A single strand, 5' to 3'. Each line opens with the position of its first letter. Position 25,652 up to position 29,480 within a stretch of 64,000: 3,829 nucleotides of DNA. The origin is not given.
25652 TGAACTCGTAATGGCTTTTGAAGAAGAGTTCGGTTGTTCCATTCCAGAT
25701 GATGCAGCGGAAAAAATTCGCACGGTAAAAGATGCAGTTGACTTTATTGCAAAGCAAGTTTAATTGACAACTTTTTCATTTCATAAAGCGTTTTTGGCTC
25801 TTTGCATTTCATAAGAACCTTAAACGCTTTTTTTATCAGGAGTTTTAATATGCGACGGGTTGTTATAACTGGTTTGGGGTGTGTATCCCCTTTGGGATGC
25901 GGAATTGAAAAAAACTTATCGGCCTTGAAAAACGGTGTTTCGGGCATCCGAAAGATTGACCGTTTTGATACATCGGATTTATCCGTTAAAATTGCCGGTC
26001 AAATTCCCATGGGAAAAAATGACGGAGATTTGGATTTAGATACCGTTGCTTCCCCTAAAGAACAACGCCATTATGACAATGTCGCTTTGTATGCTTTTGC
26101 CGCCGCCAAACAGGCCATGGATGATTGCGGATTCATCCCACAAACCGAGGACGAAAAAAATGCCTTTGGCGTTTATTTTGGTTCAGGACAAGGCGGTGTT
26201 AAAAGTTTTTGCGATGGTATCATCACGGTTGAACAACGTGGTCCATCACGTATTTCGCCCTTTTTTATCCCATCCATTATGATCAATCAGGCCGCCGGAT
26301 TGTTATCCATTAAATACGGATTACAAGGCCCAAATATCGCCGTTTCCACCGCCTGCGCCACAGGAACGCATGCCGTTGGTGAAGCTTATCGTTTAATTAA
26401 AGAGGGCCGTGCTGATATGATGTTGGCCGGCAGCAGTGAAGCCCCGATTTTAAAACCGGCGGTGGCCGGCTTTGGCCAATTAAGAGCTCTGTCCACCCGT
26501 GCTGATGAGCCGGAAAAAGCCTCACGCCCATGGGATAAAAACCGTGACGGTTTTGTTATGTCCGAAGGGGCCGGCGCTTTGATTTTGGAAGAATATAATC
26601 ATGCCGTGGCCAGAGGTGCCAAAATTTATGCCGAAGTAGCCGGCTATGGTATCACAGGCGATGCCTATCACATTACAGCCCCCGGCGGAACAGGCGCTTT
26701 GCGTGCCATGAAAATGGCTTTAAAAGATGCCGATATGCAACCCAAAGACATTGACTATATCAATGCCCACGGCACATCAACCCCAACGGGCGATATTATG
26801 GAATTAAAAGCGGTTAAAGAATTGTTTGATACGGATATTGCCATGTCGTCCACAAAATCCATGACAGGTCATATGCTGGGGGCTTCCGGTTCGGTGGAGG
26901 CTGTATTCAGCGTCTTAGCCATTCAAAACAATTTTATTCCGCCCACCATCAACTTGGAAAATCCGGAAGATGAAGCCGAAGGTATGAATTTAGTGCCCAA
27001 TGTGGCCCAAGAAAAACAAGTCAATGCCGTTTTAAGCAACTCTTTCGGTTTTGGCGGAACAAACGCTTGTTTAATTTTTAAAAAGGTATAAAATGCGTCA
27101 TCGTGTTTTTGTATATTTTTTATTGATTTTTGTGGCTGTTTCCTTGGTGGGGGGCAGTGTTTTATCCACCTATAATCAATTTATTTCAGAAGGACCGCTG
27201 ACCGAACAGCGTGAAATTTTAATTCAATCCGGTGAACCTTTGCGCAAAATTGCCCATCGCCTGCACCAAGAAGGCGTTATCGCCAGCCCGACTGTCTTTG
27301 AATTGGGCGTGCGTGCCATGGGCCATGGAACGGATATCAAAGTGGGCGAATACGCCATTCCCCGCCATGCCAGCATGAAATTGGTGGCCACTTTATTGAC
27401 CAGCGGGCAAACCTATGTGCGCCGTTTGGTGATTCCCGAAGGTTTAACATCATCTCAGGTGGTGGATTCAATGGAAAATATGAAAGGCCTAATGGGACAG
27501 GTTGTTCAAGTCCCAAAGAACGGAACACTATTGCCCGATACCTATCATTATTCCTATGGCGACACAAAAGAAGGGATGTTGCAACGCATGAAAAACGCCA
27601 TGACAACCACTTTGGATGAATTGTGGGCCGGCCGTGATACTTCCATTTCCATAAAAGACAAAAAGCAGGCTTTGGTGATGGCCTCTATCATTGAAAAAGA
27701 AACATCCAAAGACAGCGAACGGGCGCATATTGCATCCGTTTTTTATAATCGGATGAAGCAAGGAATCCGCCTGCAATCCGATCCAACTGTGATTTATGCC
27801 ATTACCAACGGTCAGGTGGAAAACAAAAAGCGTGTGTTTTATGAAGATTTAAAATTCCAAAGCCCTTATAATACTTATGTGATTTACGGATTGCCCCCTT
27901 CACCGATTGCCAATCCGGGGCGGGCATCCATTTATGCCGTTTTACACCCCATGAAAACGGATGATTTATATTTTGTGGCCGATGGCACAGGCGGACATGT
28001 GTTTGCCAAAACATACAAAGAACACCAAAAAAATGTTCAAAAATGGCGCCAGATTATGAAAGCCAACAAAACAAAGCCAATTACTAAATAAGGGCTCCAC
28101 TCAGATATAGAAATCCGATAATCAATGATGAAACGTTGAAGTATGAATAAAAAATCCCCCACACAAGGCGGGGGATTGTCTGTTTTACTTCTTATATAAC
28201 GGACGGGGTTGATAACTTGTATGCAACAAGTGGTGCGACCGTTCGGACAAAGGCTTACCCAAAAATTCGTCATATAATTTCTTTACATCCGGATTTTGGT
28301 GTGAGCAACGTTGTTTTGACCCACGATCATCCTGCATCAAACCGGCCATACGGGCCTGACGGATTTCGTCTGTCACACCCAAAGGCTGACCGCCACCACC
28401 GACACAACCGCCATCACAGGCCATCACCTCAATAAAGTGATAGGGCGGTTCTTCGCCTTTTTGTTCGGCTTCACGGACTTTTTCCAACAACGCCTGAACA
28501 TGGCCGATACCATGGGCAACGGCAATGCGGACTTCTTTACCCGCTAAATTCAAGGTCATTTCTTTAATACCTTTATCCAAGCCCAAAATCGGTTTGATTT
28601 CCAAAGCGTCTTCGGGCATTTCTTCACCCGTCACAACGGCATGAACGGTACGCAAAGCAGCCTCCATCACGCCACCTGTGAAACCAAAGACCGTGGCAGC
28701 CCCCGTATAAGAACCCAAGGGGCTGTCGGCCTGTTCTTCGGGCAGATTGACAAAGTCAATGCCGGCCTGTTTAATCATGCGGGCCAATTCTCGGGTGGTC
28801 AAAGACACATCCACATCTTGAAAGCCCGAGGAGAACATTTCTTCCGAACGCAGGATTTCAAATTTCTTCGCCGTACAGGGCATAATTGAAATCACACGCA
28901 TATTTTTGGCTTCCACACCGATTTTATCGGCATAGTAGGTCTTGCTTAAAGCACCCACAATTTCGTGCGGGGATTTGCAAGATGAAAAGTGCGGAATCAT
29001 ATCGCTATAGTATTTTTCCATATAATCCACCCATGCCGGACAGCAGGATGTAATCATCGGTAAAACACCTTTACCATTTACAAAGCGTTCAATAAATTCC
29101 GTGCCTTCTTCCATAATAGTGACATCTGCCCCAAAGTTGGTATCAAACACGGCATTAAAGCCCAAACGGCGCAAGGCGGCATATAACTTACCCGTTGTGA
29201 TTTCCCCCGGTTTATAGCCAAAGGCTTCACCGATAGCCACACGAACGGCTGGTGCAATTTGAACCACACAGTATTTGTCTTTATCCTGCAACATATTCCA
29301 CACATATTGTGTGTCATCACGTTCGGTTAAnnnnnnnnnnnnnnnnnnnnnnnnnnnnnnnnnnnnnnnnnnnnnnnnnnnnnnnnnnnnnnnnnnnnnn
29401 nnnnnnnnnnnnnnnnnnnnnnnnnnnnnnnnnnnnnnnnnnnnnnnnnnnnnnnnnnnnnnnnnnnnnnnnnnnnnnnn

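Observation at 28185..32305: Complete hydCBA operon for a trimeric NuoE/NuoF-coupled [FeFe]-hydrogenase in an alphaproteobacterium-like genome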

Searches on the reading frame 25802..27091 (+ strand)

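Call 35: search_protein_families(library=pfam, proteins=[window:25802-27091:+], max_evalue=0.00001)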
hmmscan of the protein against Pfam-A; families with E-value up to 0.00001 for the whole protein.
window:25802-27091:+ (429 aa): 2 families
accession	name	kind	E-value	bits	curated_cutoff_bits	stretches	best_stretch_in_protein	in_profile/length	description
PF00109.32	ketoacyl-synt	-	2.9e-55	188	20.8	1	17-268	1-252/252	Beta-ketoacyl synthase, N-terminal domain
PF02801.28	Ketoacyl-synt_C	-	5.2e-36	123.7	20.8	1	276-386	1-119/119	Beta-ketoacyl synthase, C-terminal domain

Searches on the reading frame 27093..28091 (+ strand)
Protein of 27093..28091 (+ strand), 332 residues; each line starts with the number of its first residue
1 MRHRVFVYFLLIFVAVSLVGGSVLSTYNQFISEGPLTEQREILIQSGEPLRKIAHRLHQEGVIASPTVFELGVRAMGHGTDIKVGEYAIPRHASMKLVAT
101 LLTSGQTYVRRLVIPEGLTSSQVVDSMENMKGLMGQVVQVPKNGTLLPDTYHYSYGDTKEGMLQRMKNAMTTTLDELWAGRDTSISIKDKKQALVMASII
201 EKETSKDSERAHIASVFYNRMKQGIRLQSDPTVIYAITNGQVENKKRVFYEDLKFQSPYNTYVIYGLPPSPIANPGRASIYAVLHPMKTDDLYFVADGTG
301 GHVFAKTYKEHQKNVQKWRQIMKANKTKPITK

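Call 35: search_protein_families(library=pfam, proteins=[window:27093-28091:+], max_evalue=0.00001)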
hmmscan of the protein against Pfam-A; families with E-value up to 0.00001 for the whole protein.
window:27093-28091:+ (332 aa): 1 family
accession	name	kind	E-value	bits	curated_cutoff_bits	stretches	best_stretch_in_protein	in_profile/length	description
PF02618.21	YceG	-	3.7e-83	279.6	32.4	1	43-317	2-275/275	YceG-like family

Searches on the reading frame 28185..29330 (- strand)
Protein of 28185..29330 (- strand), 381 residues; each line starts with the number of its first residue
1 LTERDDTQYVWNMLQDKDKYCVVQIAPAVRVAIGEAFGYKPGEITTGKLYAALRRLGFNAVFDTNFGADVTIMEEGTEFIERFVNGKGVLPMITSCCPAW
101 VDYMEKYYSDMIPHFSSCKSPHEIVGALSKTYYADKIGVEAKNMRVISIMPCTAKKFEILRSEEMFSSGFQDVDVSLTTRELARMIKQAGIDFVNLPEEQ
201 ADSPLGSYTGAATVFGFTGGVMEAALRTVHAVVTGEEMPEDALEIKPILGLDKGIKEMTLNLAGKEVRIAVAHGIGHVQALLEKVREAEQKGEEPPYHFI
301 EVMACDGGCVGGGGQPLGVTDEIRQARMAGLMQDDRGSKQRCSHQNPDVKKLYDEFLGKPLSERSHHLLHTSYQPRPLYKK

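Call 46: search_solved_structures(query=window:28185-29330:-, max_evalue=1e-80, show_alignments=5)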
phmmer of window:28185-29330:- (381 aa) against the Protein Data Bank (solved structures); distinct sequences matched with E-value up to 1e-80: 42.
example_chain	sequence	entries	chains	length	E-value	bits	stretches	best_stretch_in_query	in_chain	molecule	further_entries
8a6t_A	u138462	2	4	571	4.3e-126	424.3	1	1-376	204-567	Electron bifurcating hydrogenase subunit HydA1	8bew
7q4v_A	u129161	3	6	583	3.7e-114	385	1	1-377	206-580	Iron hydrogenase HydA1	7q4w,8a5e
7qv7_D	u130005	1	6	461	1.1e-109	370.3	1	12-377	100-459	Hydrogen dependent carbon dioxide reductase subunit HydA2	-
8ryh_A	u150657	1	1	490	2.4e-109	369.2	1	12-373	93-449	Periplasmic [Fe] hydrogenase large subunit,Periplasmic [Fe] hydrogenase small subunit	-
9gbu_A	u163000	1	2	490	1.6e-107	363.2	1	12-373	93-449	Periplasmic [Fe] hydrogenase large subunit,Periplasmic [Fe] hydrogenase small subunit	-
9gnk_A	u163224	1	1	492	7.9e-107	360.9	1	12-373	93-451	Periplasmic [Fe] hydrogenase large subunit,Periplasmic [Fe] hydrogenase small subunit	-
8ru6_B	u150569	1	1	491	9.7e-107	360.6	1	12-373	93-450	Periplasmic [Fe] hydrogenase large subunit,CpI,Periplasmic [Fe] hydrogenase small subunit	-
1hfe_L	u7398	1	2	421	1.7e-97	330.2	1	12-317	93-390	PROTEIN (FE-ONLY HYDROGENASE (E.C.1.18.99.1) (LARGER SUBUNIT))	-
1e08_A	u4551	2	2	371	2.3e-97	329.7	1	12-317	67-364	[FE]-HYDROGENASE (LARGE SUBUNIT) | PERIPLASMIC [FE] HYDROGENASE LARGE SUBUNIT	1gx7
8rtg_A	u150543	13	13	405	2.5e-97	329.6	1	12-317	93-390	Periplasmic [Fe] hydrogenase large subunit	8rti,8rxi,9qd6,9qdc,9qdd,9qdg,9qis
9hpx_A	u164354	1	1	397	2.8e-97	329.5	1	12-317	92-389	Periplasmic [Fe] hydrogenase large subunit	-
6sg2_AAA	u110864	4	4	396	2.8e-97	329.5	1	12-317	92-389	Periplasmic [Fe] hydrogenase large subunit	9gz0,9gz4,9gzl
9r9v_A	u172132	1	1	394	3.2e-97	329.3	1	12-317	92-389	Periplasmic [Fe] hydrogenase large subunit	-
8rxj_A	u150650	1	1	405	4.5e-96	325.5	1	12-317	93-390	Periplasmic [Fe] hydrogenase large subunit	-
8bj7_A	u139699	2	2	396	5e-96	325.3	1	12-317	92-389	Periplasmic [Fe] hydrogenase large subunit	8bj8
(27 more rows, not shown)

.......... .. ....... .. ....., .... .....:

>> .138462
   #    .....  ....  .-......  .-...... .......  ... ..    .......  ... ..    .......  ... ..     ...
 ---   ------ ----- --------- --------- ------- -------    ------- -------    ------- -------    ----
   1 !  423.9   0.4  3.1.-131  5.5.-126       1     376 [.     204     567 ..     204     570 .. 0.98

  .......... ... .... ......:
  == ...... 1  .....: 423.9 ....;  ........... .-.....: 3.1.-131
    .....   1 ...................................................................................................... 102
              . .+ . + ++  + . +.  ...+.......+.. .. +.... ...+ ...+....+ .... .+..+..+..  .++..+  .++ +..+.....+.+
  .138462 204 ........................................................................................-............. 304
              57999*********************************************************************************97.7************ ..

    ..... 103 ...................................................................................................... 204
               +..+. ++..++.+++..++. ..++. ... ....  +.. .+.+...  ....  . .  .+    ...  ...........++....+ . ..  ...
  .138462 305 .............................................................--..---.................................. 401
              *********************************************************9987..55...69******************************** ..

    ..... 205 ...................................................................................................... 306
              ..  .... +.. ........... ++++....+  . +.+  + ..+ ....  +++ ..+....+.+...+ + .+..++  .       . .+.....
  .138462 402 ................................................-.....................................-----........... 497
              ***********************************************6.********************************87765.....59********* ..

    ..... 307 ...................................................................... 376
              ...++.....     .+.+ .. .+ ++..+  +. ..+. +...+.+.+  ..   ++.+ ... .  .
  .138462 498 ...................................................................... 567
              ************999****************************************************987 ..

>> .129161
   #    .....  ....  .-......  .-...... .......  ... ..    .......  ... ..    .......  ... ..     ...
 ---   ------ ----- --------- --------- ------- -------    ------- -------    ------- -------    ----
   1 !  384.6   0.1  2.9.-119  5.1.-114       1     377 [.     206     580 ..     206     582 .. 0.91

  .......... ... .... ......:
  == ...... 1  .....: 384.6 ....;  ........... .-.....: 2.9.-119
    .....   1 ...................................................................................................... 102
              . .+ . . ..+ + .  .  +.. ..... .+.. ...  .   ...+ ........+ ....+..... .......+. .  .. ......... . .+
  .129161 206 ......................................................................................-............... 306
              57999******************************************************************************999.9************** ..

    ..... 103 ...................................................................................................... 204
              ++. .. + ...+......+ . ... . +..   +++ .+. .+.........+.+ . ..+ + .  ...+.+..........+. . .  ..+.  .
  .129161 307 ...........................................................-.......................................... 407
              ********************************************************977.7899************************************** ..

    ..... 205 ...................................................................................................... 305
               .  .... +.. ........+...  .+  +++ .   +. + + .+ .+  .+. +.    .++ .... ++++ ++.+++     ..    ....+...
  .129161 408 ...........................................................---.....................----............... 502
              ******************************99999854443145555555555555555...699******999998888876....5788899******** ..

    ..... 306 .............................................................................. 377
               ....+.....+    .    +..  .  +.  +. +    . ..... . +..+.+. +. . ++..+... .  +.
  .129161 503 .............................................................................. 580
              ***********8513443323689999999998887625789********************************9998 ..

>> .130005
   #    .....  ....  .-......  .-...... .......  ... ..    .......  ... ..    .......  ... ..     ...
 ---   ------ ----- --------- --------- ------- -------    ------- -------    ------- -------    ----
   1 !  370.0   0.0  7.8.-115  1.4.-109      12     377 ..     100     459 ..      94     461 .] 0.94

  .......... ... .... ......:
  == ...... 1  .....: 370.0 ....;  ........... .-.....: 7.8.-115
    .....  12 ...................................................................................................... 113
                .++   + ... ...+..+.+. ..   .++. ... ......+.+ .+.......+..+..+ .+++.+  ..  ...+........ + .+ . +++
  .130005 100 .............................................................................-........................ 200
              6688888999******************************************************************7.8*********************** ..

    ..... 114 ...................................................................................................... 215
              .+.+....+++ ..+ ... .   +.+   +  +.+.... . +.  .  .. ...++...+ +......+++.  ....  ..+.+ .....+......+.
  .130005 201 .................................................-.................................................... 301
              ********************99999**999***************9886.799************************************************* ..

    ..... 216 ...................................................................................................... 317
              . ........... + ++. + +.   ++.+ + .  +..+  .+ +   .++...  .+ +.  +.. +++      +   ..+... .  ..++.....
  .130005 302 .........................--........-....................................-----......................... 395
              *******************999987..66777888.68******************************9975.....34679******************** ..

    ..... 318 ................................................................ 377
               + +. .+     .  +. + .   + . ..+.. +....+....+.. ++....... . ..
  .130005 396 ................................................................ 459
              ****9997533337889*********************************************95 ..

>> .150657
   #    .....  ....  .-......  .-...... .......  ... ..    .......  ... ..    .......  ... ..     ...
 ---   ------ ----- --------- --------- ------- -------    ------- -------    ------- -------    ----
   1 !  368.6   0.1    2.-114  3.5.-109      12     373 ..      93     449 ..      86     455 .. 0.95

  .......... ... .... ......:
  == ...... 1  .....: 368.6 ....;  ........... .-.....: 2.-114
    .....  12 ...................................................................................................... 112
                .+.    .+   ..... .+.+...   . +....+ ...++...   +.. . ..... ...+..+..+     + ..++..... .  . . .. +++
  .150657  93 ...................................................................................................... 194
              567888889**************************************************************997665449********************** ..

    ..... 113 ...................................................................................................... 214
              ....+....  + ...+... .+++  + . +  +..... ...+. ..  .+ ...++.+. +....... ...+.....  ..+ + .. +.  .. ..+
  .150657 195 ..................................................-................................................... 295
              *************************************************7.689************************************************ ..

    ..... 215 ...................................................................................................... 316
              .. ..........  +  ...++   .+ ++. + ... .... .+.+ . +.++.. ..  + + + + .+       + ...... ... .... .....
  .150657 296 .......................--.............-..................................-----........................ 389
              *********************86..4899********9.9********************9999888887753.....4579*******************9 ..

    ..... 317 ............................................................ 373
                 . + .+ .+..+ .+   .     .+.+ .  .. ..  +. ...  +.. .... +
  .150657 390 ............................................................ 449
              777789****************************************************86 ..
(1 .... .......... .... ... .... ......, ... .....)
